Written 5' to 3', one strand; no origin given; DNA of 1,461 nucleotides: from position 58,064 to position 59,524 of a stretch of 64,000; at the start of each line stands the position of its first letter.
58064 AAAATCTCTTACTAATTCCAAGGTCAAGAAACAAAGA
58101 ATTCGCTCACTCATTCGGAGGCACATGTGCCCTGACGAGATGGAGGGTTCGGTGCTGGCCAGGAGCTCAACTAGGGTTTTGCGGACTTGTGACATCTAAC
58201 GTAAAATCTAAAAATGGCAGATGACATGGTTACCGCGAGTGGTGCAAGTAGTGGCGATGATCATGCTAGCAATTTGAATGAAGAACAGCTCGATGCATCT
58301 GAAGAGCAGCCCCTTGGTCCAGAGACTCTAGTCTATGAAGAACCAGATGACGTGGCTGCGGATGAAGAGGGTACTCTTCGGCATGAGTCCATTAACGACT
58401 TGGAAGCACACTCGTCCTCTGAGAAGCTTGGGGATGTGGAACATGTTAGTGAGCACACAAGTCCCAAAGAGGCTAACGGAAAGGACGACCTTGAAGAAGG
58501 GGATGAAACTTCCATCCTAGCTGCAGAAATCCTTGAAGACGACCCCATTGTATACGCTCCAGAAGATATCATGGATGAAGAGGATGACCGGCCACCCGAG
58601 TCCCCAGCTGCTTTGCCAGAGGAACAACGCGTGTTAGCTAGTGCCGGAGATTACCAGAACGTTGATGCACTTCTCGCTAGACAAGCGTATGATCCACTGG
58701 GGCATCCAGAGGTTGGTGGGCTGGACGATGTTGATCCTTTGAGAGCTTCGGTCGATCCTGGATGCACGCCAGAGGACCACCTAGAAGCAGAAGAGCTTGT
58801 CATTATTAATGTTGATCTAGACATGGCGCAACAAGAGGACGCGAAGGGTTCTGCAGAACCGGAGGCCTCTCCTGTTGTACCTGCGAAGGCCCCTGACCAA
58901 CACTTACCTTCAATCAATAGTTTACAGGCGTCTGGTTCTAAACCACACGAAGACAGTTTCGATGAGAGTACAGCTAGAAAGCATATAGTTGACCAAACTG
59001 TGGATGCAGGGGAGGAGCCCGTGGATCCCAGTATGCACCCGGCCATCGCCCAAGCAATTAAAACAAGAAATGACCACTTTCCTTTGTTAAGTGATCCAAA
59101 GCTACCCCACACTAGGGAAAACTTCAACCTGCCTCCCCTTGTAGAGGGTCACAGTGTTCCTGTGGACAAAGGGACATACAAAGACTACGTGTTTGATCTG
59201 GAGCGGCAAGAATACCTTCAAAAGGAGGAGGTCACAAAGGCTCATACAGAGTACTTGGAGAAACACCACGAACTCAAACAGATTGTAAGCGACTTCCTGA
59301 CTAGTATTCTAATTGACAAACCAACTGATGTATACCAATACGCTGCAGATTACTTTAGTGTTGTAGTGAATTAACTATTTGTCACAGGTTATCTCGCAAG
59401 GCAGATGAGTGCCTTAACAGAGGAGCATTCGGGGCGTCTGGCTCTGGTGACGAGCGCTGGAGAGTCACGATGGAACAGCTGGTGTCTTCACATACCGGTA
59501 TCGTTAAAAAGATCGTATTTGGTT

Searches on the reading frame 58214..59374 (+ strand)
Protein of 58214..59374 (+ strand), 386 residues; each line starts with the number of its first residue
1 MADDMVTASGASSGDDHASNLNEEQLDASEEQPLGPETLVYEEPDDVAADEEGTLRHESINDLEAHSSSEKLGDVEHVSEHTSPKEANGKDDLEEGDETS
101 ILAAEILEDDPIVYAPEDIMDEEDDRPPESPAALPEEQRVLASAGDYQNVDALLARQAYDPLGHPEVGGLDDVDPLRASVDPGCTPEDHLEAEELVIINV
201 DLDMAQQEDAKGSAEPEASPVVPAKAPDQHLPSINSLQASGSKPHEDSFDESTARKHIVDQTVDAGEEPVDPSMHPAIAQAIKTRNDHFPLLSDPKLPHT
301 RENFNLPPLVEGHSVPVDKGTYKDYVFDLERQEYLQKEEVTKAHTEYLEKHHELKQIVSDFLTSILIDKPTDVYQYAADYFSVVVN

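Call 15: find_encoding_contigs(protein=window:58214-59374:+, flank=2000, max_places=6)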
Protein window:58214-59374:+ (386 aa): 23 contigs read that carry it; 5 places shown.
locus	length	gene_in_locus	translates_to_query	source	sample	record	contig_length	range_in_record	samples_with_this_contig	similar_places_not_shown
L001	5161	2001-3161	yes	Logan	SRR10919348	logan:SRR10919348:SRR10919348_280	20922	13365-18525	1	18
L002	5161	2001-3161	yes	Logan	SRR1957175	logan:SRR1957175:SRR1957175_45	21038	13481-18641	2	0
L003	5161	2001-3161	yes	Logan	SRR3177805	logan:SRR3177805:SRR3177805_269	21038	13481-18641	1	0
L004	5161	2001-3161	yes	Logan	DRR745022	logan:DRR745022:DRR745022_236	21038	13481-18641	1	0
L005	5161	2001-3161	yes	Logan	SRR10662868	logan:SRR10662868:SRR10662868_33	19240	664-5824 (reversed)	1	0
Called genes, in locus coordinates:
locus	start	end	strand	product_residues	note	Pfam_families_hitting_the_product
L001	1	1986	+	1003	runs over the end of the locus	PF00069:Pkinase, PF07714:PK_Tyr_Ser-Thr, PF13637:Ank_4 (faint), PF13857:Ank_5 (faint), PF00023:Ank (faint), PF12796:Ank_2, PF13606:Ank_3 (faint), PF12796:Ank_2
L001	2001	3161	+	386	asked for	-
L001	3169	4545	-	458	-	-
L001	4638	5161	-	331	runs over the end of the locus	-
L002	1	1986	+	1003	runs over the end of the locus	PF00069:Pkinase, PF07714:PK_Tyr_Ser-Thr, PF13637:Ank_4 (faint), PF13857:Ank_5 (faint), PF00023:Ank (faint), PF12796:Ank_2, PF13606:Ank_3 (faint), PF12796:Ank_2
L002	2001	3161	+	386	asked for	-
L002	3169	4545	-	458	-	-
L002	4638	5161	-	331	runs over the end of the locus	-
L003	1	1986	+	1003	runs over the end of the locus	PF00069:Pkinase, PF07714:PK_Tyr_Ser-Thr, PF13637:Ank_4 (faint), PF13857:Ank_5 (faint), PF00023:Ank (faint), PF12796:Ank_2, PF13606:Ank_3 (faint), PF12796:Ank_2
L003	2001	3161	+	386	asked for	-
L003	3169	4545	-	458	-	-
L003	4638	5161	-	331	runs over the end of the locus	-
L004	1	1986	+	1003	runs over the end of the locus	PF00069:Pkinase, PF07714:PK_Tyr_Ser-Thr, PF13637:Ank_4 (faint), PF13857:Ank_5 (faint), PF00023:Ank (faint), PF12796:Ank_2, PF13606:Ank_3 (faint), PF12796:Ank_2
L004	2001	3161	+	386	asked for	-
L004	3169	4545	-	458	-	-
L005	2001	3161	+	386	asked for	-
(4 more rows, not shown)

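Call 34: list_cluster_members(proteins=[window:58214-59374:+, window:13436-18604:+, window:20762-22480:-, window:240-2102:-, window:2115-4016:-, window:4029-5933:-])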
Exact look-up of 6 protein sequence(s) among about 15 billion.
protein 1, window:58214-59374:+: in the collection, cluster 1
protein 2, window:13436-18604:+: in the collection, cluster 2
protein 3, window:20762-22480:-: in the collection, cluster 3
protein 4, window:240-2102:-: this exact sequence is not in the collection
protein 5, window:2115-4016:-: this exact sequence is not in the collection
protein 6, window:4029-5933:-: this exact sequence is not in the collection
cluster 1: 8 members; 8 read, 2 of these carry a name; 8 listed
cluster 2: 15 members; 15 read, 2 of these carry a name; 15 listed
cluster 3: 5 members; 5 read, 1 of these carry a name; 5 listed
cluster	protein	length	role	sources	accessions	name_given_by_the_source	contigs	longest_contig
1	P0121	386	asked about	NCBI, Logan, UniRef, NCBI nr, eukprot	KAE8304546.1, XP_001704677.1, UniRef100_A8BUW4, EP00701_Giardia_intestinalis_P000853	hypothetical protein GL50803_004323 [Giardia duodenalis] | Uncharacterized protein n=1 Tax=Giardia intestinalis (strain ATCC 50803 / WB clone C6) ... | hypothetical protein GL50803_004323 [Giardia intestinalis]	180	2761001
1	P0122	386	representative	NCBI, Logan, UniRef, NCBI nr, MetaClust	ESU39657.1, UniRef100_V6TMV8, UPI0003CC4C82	Hypothetical protein DHA2_151242 [Giardia duodenalis] | RIIa domain-containing protein n=1 Tax=Giardia intestinalis TaxID=5741 RepID=V6TMV8_GIAIN | Hypothetical protein DHA2_151242 [Giardia intestinalis]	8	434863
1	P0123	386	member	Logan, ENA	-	-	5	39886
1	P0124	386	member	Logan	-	-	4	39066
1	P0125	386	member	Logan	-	-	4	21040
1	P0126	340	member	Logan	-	-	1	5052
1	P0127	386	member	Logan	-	-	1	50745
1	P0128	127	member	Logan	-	-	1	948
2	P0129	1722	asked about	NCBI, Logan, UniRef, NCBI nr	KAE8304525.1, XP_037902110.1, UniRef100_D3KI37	hypothetical protein GL50803_0016869 [Giardia duodenalis] | Uncharacterized protein n=1 Tax=Giardia intestinalis (strain ATCC 50803 / WB clone C6) ... | hypothetical protein GL50803_0016869 [Giardia intestinalis]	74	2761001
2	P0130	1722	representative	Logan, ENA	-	-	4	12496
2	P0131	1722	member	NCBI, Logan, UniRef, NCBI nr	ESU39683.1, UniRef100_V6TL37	Hypothetical protein DHA2_151272 [Giardia duodenalis] | Uncharacterized protein n=1 Tax=Giardia intestinalis TaxID=5741 RepID=V6TL37_GIAIN | Hypothetical protein DHA2_151272 [Giardia intestinalis]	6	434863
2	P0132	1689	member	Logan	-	-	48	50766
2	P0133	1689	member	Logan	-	-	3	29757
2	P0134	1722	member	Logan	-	-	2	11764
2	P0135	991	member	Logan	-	-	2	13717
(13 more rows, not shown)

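Call 35: find_encoding_contigs(protein=P0131, flank=10000, max_places=4)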
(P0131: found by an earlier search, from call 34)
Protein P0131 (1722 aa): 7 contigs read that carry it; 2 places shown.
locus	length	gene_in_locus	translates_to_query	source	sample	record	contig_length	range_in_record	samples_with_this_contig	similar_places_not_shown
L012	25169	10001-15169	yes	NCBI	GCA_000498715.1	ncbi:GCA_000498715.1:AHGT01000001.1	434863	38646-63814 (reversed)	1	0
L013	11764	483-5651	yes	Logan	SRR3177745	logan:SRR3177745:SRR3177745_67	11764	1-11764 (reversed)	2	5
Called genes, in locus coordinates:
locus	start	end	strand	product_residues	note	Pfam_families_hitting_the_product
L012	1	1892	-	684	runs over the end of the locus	PF03302:VSP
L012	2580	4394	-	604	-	PF03302:VSP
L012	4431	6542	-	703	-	PF03302:VSP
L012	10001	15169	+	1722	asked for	-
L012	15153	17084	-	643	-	-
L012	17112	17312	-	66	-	-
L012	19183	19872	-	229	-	-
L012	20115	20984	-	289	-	-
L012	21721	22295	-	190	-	-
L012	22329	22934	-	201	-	-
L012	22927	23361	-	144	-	PF00078:RVT_1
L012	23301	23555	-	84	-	-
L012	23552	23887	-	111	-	-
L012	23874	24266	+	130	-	-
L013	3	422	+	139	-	?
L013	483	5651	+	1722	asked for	-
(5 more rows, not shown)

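Call 36: find_encoding_contigs(protein=P0132, flank=10000, max_places=4)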
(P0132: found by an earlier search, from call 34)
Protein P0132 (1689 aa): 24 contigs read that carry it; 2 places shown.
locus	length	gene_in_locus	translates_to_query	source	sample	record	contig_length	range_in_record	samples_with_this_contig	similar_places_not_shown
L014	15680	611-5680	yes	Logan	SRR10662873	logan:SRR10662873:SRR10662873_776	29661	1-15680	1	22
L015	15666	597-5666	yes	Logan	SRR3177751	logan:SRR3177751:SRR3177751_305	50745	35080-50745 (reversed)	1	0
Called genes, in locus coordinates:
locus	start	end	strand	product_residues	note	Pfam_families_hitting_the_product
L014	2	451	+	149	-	?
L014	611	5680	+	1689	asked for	-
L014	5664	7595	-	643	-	-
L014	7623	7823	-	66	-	-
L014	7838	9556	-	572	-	-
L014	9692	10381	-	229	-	-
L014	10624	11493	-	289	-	-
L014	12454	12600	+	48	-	-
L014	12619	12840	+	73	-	-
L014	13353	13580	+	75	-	-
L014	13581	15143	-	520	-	-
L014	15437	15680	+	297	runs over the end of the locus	-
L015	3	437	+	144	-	?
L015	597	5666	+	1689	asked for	-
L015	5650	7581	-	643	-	-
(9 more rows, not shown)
